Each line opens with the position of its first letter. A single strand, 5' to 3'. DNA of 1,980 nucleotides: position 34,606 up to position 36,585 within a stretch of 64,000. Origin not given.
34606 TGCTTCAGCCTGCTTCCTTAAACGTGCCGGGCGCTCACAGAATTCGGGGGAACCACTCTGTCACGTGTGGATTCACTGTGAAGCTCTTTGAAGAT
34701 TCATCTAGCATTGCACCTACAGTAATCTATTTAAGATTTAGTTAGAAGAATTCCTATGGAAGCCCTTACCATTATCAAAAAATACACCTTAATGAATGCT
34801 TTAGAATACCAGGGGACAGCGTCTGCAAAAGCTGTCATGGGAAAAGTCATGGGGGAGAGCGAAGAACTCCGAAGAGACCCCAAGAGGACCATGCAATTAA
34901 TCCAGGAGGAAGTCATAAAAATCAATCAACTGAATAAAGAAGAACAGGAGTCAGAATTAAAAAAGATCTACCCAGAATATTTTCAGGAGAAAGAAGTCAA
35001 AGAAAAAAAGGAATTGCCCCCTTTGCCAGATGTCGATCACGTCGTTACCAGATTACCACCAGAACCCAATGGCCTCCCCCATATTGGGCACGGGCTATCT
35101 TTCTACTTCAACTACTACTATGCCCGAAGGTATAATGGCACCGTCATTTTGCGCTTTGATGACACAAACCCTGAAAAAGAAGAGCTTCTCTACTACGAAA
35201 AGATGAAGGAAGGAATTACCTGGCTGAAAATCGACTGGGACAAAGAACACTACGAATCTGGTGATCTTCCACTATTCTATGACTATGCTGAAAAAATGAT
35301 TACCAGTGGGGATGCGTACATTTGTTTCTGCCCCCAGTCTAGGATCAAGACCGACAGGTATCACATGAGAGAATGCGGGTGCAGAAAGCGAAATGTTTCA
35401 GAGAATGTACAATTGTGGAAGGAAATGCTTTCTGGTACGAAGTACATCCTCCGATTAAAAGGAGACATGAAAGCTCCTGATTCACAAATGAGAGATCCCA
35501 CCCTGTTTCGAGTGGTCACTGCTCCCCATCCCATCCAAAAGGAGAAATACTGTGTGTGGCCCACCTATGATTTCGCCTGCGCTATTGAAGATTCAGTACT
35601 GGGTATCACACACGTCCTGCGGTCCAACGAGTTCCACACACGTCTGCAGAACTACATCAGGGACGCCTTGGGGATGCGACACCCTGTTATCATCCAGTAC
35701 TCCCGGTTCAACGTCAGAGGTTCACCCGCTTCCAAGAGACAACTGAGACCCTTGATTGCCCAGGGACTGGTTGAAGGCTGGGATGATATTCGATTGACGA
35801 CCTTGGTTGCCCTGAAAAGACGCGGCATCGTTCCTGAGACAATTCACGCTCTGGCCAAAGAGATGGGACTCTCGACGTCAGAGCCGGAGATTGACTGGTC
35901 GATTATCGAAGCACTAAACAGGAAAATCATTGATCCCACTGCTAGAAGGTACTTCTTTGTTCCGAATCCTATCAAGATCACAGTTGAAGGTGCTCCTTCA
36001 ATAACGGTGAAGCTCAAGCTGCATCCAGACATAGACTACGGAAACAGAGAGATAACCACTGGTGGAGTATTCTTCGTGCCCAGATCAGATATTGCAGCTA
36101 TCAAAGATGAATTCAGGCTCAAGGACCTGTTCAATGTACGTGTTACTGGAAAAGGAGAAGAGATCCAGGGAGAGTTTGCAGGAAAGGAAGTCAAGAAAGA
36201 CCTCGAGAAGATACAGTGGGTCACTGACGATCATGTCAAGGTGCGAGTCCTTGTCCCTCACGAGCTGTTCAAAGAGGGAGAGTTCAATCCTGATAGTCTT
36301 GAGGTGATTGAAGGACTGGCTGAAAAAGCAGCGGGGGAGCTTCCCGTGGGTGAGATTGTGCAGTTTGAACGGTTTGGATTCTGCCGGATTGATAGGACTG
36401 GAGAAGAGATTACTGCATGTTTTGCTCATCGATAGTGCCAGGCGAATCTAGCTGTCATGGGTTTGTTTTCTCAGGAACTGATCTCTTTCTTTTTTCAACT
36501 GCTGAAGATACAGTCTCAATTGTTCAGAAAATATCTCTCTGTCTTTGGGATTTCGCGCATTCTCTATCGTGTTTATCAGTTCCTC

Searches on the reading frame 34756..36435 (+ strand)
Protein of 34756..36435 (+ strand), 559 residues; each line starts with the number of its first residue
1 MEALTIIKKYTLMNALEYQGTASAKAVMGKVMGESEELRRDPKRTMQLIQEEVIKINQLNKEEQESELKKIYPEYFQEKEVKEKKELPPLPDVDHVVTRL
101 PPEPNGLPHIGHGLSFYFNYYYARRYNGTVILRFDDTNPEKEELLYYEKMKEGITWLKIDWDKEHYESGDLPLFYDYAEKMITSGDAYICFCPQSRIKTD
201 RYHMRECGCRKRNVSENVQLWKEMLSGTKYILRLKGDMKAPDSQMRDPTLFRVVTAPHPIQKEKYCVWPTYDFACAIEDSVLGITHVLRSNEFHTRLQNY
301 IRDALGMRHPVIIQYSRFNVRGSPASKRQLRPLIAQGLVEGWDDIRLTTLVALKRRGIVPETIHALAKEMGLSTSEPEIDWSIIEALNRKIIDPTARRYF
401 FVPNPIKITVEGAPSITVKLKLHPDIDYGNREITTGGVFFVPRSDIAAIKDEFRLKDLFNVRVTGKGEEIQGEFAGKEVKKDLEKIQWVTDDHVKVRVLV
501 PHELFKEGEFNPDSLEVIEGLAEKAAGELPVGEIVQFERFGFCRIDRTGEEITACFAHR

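Call 89: search_protein_families(library=pfam, proteins=[window:34756-36435:+], max_evalue=0.00001)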
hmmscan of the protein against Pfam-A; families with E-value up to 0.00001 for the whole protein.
window:34756-36435:+ (559 aa): 3 families
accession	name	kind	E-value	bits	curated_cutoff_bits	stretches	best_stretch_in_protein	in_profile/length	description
PF00749.27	tRNA-synt_1c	-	7.2e-79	265.4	23.4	1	96-393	2-313/314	tRNA synthetases class I (E and Q), catalytic domain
PF03950.23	tRNA-synt_1c_C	-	1.4e-14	54.5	23.9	1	396-467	1-77/91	tRNA synthetases class I (E and Q), anti-codon binding domain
PF20974.2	tRNA-synt_1c_C2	-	1.9e-12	48.1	23.9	1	485-546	1-69/69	tRNA synthetases class I (E and Q), anti-codon binding domain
